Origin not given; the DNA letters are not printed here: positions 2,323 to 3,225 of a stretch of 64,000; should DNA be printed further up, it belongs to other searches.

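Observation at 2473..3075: TFB consisting only of the two cyclin folds, with no Zn-ribbon or B-reader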

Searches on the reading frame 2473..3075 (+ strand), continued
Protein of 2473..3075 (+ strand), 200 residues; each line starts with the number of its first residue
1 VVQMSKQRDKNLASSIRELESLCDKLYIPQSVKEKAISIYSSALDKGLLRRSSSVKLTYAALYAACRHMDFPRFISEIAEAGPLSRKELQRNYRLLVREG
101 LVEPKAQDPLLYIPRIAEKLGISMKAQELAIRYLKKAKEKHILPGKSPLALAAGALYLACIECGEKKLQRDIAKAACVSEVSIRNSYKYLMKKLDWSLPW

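Call 56: find_encoding_contigs(protein=P0155, flank=5000, max_places=3)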
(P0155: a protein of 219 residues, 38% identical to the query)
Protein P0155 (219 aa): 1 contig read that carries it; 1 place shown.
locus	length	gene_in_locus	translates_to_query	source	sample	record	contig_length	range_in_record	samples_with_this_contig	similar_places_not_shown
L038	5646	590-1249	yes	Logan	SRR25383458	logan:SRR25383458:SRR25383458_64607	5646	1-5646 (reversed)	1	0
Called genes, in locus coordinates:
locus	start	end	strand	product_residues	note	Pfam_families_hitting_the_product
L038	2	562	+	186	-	?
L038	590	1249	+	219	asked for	PF00382:TFIIB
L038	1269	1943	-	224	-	-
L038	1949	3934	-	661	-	-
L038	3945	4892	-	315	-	-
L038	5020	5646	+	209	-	?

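Call 59: find_related_loci(query=A3, collection=metagenome_contigs, flank=3000)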
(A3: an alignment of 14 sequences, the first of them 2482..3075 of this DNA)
Query A3 (197 aa) in metagenome_contigs; peptide patterns used: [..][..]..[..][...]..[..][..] (x = any residue, [..] = any of these).
600 stretches matched a pattern (row limit reached: there are more); 588 encode a relative of the query (tblastn E <= 1e-3); the best 80 are kept; 80 distinct loci.
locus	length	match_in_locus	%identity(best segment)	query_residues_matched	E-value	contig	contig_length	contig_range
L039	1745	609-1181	52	6-196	1e-54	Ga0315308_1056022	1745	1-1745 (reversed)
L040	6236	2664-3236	53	6-196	2e-53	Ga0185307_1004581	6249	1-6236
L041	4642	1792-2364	50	6-196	1e-52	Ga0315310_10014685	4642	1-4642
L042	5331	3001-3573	51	6-196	3e-52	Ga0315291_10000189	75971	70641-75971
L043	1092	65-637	52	6-196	2e-55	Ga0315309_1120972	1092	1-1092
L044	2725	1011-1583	52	6-196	2e-52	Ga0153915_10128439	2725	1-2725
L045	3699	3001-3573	52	6-196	2e-52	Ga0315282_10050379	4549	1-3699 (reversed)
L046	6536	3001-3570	46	6-195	4e-51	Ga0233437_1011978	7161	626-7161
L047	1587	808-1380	51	6-196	1e-52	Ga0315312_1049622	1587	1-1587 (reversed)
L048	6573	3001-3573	49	6-196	4e-51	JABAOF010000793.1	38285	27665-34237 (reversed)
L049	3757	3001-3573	50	6-196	5e-51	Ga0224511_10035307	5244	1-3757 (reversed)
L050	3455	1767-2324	48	6-191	5e-51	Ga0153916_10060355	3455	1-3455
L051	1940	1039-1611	48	6-196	1e-51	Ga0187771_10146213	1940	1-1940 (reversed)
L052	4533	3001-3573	52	6-196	5e-51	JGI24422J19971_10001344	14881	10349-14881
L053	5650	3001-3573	49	6-196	1e-50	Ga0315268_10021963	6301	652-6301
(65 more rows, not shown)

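Call 68: search_solved_structures(query=window:2482-3075:+, max_evalue=0.00001, show_alignments=1)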
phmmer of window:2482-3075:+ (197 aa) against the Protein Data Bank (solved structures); distinct sequences matched with E-value up to 0.00001: 12.
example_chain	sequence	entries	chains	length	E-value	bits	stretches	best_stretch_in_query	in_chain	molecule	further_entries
1d3u_B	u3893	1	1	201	8e-38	133.5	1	4-196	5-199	TRANSCRIPTION INITIATION FACTOR IIB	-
1ais_B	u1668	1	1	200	8.1e-38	133.5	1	4-196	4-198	PROTEIN (TRANSCRIPTION INITIATION FACTOR IIB)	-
5wh1_A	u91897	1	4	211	6.7e-23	84.9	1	5-188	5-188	Transcription initiation factor IIB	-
1c9b_A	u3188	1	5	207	1.3e-22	83.9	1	6-188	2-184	GENERAL TRANSCRIPTION FACTOR IIB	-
29vf_M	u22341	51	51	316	2.2e-22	83.2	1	5-188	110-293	Transcription initiation factor IIB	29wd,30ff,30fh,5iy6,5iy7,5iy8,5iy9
1tfb_A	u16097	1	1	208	2.6e-22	83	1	9-188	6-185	TFIIB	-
2phg_A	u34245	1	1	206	3e-22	82.7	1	10-188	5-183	Transcription initiation factor IIB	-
1vol_A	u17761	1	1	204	7.7e-22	81.4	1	11-188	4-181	PROTEIN (TRANSCRIPTION FACTOR IIB (TFIIB))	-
3k7a_M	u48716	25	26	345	1.6e-11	47.8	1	4-191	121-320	Transcription initiation factor IIB | TRANSCRIPTION INITIATION FACTOR IIB, SUA7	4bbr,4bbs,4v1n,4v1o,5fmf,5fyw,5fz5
7o4i_M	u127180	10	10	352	1.7e-11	47.7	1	4-191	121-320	Transcription initiation factor IIB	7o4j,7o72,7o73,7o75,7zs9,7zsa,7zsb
6eu0_Z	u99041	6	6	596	2.8e-08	37.2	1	4-181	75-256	Transcription factor IIIB 70 kDa subunit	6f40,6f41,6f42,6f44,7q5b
6cnb_R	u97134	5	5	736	4.1e-08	36.7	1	4-181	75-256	Transcription factor IIIB 70 kDa subunit,TATA-box-binding protein,Transcription factor III | Transcription factor IIIB 70 kDa subunit,TATA-box-binding protein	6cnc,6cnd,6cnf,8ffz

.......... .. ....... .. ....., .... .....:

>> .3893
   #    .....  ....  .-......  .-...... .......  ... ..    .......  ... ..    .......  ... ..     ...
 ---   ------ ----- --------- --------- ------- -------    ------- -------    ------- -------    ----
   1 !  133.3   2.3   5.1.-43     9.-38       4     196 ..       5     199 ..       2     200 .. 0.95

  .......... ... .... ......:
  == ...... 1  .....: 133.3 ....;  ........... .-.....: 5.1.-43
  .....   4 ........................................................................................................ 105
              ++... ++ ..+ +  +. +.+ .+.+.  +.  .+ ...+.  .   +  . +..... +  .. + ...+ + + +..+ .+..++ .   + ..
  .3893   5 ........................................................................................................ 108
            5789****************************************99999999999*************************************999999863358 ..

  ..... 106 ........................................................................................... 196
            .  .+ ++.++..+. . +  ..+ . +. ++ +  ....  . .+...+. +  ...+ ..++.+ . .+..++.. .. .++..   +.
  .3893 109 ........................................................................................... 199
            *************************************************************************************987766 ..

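Call 75: find_encoding_contigs(protein=P0117, flank=4000, max_places=3)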
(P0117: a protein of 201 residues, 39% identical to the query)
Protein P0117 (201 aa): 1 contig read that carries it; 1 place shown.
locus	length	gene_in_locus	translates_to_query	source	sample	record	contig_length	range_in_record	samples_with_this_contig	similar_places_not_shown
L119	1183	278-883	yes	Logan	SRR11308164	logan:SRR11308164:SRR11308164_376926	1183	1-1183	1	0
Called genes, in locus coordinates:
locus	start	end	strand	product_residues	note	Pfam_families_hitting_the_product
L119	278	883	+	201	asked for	PF00382:TFIIB, PF04545:Sigma70_r4 (faint), PF00382:TFIIB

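Call 76: find_encoding_contigs(protein=P0195, flank=4000, max_places=3)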
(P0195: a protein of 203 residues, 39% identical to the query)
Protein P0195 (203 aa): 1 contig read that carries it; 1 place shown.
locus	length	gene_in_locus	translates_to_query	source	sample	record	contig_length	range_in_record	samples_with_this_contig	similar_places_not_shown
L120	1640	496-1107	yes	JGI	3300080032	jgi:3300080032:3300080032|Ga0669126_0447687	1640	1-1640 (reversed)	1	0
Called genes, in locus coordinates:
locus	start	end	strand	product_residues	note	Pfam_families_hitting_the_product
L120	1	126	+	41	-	?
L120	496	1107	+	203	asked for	PF00382:TFIIB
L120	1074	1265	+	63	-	-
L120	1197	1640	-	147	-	?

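Call 78: predict_structure(alignment_id=A4)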
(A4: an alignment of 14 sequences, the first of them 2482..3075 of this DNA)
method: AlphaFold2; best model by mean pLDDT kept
length: 197 residues; sequences in the alignment: 14
mean_pLDDT: 90.0   pTM: 0.78
mean pLDDT of the five models: 90.0, 88.3, 87.3, 87.3, 87.0
residues with pLDDT >= 90: 141; 70-90: 47; 50-70: 8; < 50: 1
segments of 3 or more residues with pLDDT < 50: none
pLDDT, mean of each block of 10 residues (from residue 1): 78 92 94 95 89 95 89 91 94 92 86 94 96 87 84 95 93 93 90 65
secondary structure, 60 per line:
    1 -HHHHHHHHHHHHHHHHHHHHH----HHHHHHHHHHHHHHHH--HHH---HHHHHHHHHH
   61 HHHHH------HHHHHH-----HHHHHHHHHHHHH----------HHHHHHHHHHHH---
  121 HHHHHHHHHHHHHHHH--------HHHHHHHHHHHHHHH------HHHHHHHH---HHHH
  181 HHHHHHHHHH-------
elements in order: H2-22 H27-42 H51-65 H72-77 H83-95 H106-117 H121-136 H145-159 H166-173 H177-190

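Call 82: fold_search(model_id=the predicted structure, library=pdb)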
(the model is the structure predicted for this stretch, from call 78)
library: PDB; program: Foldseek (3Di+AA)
matches with E <= 10: 363; with E <= 0.001: 55
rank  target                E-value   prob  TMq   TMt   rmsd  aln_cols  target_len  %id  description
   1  1d3u_B                5.7e-12  1.00  0.89  0.87   2.1       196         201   38  TATA-BINDING PROTEIN/TRANSCRIPTION FACTOR (II)B/BRE+TATA-BOX COMPLEX FROM PYROCOCCUS WOESEI (released 1999-11-15)
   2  1ais_B                6.0e-12  1.00  0.78  0.80   3.0       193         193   37  TATA-BINDING PROTEIN/TRANSCRIPTION FACTOR (II)B/TATA-BOX COMPLEX FROM PYROCOCCUS WOESEI (released 1997-07-07)
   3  7nvu_M                7.4e-11  1.00  0.83  0.57   3.3       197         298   24  RNA polymerase II core pre-initiation complex with open promoter DNA (released 2021-05-05)
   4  7egb_R                7.7e-11  1.00  0.83  0.66   3.3       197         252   24  TFIID-based holo PIC on SCP promoter (released 2021-05-05)
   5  8wak_R                1.6e-10  1.00  0.84  0.60   3.3       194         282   24  Structure of transcribing complex 2 (TC2), the initially transcribing complex with Pol II positioned 2nt downstream of (released 2023-12-06)
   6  1vol_A                2.7e-10  1.00  0.81  0.78   3.4       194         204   25  TFIIB (HUMAN CORE DOMAIN)/TBP (A.THALIANA)/TATA ELEMENT TERNARY COMPLEX (released 1996-11-08)
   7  7ena_BA               3.4e-10  1.00  0.80  0.63   3.5       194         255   24  TFIID-based PIC-Mediator holo-complex in pre-assembled state (pre-hPIC-MED) (released 2021-05-26)
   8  7zwd_M                3.8e-10  1.00  0.81  0.67   2.3       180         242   26  Structure of SNAPc containing Pol II pre-initiation complex bound to U5 snRNA promoter (CC) (released 2022-11-30)
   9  1c9b_A                4.1e-10  1.00  0.82  0.79   3.3       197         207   24  CRYSTAL STRUCTURE OF A HUMAN TBP CORE DOMAIN-HUMAN TFIIB CORE DOMAIN COMPLEX BOUND TO AN EXTENDED, MODIFIED ADENOVIRAL (released 2000-01-10)
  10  5wh1_B                5.0e-10  1.00  0.46  0.43  12.8       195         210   24  Apo form of the C-terminal region of human Transcription Factor IIB (released 2017-11-29)
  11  5iy7_M                6.0e-10  1.00  0.83  0.55   3.4       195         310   24  Human holo-PIC in the open state (released 2016-05-18)
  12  5iy6_M                6.9e-10  1.00  0.82  0.64   3.5       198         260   24  Human holo-PIC in the closed state (released 2016-05-18)
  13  7eg8_R                8.3e-10  1.00  0.80  0.64   3.5       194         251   24  TFIID-based core PIC on PUMA promoter (released 2021-05-05)
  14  7edx_R                9.1e-10  1.00  0.80  0.65   3.5       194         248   24  p53-bound TFIID-based core PIC on HDM2 promoter (released 2021-05-05)
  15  7egc_R                9.5e-10  1.00  0.80  0.64   3.5       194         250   24  p53-bound TFIID-based holo PIC on HDM2 promoter (released 2021-05-12)
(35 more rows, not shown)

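Call 85: list_cluster_members(proteins=[P0002, P0003, P0004, P0068, P0075, P0078, P0083, P0155, P0117, P0195])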
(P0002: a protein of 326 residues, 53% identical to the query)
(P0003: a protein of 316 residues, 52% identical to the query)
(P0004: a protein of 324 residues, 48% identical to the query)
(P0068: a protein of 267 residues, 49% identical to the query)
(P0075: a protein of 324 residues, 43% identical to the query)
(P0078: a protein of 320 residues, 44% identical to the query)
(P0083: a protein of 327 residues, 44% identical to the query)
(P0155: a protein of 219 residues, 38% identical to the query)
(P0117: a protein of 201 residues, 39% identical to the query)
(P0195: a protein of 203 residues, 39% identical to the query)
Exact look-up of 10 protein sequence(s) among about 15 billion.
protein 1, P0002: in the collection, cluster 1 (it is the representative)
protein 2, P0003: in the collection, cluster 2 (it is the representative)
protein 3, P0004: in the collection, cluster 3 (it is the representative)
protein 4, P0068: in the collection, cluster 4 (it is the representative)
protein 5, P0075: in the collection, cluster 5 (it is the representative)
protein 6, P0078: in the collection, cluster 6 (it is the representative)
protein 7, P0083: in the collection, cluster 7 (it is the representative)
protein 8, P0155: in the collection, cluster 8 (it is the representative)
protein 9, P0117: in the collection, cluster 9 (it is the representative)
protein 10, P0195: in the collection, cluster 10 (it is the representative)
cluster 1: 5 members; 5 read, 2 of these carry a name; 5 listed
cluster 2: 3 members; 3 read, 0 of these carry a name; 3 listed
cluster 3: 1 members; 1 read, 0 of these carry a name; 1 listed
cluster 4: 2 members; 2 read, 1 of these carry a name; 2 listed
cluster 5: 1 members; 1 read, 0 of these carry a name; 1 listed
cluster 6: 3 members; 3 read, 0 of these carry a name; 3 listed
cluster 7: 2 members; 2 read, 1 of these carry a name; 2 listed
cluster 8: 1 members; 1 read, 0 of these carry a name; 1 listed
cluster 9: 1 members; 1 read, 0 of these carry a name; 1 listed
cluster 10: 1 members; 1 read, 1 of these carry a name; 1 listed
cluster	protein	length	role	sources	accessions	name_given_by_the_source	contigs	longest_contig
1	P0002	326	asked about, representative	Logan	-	-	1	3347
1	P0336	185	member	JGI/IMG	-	transcription initiation factor TFIIB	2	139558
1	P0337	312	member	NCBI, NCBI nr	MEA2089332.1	MAG: transcription initiation factor IIB [Thermoproteota archaeon] | transcription initiation factor IIB [Thermoproteota archaeon]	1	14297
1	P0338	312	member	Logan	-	-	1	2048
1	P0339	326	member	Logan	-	-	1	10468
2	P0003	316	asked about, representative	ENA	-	-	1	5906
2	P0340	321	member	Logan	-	-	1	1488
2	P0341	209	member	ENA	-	-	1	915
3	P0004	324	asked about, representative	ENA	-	-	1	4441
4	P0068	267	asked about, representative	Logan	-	-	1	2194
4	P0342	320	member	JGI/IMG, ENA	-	transcription initiation factor TFIIB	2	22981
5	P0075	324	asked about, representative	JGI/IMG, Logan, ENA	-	-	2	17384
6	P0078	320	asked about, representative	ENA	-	-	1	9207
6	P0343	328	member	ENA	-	-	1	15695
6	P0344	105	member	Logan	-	-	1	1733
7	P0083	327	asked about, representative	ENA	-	-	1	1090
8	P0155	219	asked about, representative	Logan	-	-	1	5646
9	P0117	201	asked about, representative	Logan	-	-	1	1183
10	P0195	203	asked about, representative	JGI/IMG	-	transcription initiation factor TFIIB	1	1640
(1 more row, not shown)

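Call 90: search_solved_structures(query=window:2482-3075:+, max_evalue=1e-20, show_alignments=5)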
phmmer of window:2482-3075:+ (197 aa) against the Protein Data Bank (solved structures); distinct sequences matched with E-value up to 1e-20: 8.
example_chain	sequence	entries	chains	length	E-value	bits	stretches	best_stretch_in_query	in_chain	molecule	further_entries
1d3u_B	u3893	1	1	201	8e-38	133.5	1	4-196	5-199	TRANSCRIPTION INITIATION FACTOR IIB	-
1ais_B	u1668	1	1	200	8.1e-38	133.5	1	4-196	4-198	PROTEIN (TRANSCRIPTION INITIATION FACTOR IIB)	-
5wh1_A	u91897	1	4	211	6.7e-23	84.9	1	5-188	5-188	Transcription initiation factor IIB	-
1c9b_A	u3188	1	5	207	1.3e-22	83.9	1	6-188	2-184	GENERAL TRANSCRIPTION FACTOR IIB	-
29vf_M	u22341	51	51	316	2.2e-22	83.2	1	5-188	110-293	Transcription initiation factor IIB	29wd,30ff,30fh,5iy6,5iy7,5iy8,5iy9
1tfb_A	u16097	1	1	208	2.6e-22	83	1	9-188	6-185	TFIIB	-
2phg_A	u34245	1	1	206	3e-22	82.7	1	10-188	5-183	Transcription initiation factor IIB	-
1vol_A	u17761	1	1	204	7.7e-22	81.4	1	11-188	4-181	PROTEIN (TRANSCRIPTION FACTOR IIB (TFIIB))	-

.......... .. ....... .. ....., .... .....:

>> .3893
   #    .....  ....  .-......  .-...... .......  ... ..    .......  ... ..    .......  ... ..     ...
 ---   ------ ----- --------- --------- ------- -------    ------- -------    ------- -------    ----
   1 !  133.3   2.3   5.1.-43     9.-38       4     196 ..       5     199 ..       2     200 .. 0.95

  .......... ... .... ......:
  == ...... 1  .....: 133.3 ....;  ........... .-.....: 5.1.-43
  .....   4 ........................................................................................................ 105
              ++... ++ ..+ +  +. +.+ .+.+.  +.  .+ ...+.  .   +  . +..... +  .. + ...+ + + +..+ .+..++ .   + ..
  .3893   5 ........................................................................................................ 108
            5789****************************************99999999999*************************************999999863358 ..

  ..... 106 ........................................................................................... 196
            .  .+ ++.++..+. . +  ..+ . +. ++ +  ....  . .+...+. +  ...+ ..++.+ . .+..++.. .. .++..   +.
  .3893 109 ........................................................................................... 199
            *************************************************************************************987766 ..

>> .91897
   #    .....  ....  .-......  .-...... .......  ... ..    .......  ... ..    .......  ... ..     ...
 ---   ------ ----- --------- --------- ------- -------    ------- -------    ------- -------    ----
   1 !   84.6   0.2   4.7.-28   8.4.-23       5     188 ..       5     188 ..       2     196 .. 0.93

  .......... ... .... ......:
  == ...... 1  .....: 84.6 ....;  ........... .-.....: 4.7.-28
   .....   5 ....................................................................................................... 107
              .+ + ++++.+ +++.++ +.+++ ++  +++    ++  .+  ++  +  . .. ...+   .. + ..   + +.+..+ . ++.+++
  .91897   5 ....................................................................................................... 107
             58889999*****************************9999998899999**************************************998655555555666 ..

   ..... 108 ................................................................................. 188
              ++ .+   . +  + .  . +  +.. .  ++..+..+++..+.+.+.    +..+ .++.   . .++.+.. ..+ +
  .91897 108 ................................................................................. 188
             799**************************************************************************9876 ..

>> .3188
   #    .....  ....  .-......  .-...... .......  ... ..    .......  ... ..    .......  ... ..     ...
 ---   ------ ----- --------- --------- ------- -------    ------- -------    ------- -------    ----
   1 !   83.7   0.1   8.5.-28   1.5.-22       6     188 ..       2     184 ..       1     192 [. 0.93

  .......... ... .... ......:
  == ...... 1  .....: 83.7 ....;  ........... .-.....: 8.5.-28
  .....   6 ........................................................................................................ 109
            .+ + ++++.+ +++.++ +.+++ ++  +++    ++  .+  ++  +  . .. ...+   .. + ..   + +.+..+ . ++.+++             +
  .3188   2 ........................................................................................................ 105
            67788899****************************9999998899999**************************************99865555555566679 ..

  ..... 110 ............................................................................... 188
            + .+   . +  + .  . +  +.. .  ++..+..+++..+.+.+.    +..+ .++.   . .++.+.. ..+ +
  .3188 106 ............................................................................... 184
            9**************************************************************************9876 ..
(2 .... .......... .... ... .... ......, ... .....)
